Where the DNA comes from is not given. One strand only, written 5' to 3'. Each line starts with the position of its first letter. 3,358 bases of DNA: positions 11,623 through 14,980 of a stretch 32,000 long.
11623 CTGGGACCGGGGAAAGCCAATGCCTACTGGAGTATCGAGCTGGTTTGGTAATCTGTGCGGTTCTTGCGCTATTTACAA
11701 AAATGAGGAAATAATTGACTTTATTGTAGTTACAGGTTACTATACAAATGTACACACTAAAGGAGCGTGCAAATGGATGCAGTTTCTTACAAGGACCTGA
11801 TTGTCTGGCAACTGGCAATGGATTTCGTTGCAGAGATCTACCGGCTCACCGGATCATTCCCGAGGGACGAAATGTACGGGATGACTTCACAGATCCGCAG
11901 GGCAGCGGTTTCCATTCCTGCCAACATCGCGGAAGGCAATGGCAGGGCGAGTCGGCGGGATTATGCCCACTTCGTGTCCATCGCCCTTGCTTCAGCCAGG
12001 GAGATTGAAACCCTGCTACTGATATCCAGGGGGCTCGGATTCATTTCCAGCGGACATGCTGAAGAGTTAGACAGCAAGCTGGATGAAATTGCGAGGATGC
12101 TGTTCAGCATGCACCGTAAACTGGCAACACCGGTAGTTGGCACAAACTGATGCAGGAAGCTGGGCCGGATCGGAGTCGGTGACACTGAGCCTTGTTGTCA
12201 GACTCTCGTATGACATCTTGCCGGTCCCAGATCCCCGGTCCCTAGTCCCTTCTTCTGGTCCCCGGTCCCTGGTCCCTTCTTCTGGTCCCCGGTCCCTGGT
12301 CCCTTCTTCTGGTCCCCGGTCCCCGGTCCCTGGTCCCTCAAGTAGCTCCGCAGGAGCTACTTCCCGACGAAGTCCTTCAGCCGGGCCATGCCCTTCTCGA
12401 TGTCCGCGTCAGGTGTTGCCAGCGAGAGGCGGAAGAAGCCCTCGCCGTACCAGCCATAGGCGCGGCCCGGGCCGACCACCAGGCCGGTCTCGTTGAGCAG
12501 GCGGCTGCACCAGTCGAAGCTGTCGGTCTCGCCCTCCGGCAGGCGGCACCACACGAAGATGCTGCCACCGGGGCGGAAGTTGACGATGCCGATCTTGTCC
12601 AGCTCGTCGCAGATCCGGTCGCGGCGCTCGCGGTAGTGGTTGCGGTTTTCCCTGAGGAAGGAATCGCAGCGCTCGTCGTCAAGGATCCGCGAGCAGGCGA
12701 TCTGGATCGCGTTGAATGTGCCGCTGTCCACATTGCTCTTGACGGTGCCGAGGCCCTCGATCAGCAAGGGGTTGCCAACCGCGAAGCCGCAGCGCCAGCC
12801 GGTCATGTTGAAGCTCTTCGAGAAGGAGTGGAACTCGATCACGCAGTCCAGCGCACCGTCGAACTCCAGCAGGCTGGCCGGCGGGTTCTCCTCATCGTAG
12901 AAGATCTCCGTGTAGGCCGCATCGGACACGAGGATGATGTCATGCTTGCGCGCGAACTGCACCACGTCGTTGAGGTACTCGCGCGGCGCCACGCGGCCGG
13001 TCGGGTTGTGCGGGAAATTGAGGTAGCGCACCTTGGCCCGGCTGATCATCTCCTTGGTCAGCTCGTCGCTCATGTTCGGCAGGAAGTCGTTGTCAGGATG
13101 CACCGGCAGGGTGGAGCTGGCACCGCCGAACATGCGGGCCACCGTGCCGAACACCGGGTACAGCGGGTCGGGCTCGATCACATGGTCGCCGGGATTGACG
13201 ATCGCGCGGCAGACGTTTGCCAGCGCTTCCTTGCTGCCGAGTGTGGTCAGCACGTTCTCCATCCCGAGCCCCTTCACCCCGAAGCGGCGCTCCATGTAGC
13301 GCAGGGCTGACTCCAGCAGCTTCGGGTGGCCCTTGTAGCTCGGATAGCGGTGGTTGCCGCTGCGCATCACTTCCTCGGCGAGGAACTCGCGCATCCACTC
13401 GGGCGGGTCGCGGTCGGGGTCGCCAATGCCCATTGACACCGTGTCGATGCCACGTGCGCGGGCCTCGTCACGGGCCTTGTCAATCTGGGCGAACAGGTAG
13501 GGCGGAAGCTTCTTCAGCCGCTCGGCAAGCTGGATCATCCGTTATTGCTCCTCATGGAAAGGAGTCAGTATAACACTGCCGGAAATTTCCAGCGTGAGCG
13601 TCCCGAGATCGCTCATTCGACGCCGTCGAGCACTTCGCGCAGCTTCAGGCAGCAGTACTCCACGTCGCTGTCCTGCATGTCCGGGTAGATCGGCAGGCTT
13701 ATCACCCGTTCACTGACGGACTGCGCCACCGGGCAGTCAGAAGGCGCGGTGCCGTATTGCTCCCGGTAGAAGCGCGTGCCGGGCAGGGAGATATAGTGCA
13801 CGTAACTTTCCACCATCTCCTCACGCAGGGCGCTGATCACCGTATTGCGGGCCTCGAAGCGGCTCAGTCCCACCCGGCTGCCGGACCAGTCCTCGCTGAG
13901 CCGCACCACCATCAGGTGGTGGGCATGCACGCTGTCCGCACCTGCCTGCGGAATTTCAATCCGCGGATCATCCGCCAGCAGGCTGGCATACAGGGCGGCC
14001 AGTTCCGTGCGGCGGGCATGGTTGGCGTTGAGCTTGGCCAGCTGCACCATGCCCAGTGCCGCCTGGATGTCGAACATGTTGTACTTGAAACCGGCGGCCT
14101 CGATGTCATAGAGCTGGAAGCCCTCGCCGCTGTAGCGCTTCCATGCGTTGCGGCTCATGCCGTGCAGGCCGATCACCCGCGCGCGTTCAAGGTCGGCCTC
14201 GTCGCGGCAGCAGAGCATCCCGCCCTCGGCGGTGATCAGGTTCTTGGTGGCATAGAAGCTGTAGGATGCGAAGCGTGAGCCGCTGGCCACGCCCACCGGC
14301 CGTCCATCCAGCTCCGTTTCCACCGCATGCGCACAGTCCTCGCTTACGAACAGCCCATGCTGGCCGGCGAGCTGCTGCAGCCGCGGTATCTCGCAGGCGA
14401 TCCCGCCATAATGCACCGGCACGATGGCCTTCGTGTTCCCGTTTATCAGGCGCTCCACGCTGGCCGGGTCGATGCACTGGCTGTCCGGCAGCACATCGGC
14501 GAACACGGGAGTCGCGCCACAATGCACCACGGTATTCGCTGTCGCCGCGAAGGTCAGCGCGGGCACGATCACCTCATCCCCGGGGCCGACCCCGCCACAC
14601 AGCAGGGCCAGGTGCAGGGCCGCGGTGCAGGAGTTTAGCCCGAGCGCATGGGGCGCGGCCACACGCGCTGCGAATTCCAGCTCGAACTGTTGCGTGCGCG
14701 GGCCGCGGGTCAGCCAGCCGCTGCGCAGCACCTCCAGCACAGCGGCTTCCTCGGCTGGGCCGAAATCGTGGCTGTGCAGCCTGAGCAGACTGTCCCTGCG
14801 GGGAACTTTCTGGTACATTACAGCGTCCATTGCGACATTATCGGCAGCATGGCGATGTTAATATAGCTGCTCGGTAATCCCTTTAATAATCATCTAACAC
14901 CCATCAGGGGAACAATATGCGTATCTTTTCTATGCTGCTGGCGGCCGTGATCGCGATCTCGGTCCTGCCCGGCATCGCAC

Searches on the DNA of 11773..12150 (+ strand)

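Call 64: search_rna_families(sources=[L088, L089, L090, L091, L092, L093, L094, L096, L097, L098, L100, L102, L103, L104, L105, L106, L107, L108, L110, L111], threshold=gathering)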
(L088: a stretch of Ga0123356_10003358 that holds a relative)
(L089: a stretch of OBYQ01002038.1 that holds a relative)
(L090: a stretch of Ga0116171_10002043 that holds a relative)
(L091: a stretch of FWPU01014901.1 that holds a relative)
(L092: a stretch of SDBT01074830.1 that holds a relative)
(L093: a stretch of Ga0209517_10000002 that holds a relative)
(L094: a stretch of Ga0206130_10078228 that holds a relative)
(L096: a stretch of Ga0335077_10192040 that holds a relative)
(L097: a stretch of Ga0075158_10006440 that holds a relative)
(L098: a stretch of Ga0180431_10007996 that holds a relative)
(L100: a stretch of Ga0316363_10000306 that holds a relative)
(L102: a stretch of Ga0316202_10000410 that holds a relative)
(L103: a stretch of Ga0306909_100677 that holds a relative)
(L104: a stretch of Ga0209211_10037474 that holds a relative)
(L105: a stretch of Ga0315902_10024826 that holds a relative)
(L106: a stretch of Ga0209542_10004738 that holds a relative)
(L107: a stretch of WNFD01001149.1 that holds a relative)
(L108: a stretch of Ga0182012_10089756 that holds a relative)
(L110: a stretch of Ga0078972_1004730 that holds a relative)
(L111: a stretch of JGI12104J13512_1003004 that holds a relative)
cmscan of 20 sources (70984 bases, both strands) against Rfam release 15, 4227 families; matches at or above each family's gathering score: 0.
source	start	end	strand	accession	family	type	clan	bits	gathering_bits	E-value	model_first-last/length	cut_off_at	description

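Call 65: search_rna_families(sources=[L112, L113, L115, L116, L118, L119, L120, L121, L123, L125, L126, L127, L128, L129, L132, L133, L135, L136, L137, L138], threshold=gathering)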
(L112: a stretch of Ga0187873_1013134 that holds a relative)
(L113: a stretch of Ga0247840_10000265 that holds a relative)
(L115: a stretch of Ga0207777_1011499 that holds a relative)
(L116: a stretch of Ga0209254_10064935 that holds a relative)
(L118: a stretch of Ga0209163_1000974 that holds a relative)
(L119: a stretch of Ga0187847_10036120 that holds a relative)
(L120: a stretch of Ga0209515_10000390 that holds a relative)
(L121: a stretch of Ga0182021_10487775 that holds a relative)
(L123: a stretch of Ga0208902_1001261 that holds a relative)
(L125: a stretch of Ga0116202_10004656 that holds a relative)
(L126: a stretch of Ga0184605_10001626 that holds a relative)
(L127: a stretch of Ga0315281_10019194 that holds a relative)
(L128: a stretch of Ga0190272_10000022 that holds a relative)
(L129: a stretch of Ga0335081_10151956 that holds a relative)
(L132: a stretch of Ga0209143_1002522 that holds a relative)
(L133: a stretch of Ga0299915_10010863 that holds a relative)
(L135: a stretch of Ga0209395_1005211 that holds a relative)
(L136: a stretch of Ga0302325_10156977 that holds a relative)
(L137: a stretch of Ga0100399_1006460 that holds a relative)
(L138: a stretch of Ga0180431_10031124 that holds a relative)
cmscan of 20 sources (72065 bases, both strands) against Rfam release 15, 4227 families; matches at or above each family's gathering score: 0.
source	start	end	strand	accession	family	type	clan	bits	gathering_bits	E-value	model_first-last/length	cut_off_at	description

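Call 96: search_rna_families(sources=[L177, L174, L172], threshold=gathering)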
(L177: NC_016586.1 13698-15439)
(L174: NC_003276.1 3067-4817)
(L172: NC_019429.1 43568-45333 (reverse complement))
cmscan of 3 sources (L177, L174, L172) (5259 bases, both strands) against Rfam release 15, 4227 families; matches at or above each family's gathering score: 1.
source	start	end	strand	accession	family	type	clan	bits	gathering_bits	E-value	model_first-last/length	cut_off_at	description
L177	1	1742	+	RF02541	LSU_rRNA_bacteria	Gene; rRNA;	CL00112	1125.7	50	0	572-1971/2925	5'&3'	Bacterial large subunit ribosomal RNA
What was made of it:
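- The Azospirillum lipoferum IVP gene lies inside 23S rRNA (Rfam LSU 1125.7 bits, call 96).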

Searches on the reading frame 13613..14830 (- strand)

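Call 83: search_protein_families(library=pfam, proteins=[window:13613-14830:-], max_evalue=0.01)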
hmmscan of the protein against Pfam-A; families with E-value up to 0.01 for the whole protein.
window:13613-14830:- (405 aa): 2 families
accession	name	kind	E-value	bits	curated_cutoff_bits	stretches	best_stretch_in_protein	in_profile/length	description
PF01041.23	DegT_DnrJ_EryC1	-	1.9e-111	373.2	19.8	1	26-397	6-359/360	DegT/DnrJ/EryC1/StrS aminotransferase family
PF00155.27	Aminotran_1_2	-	0.0014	18.4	19.7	1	65-168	72-188/361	Aminotransferase class I and II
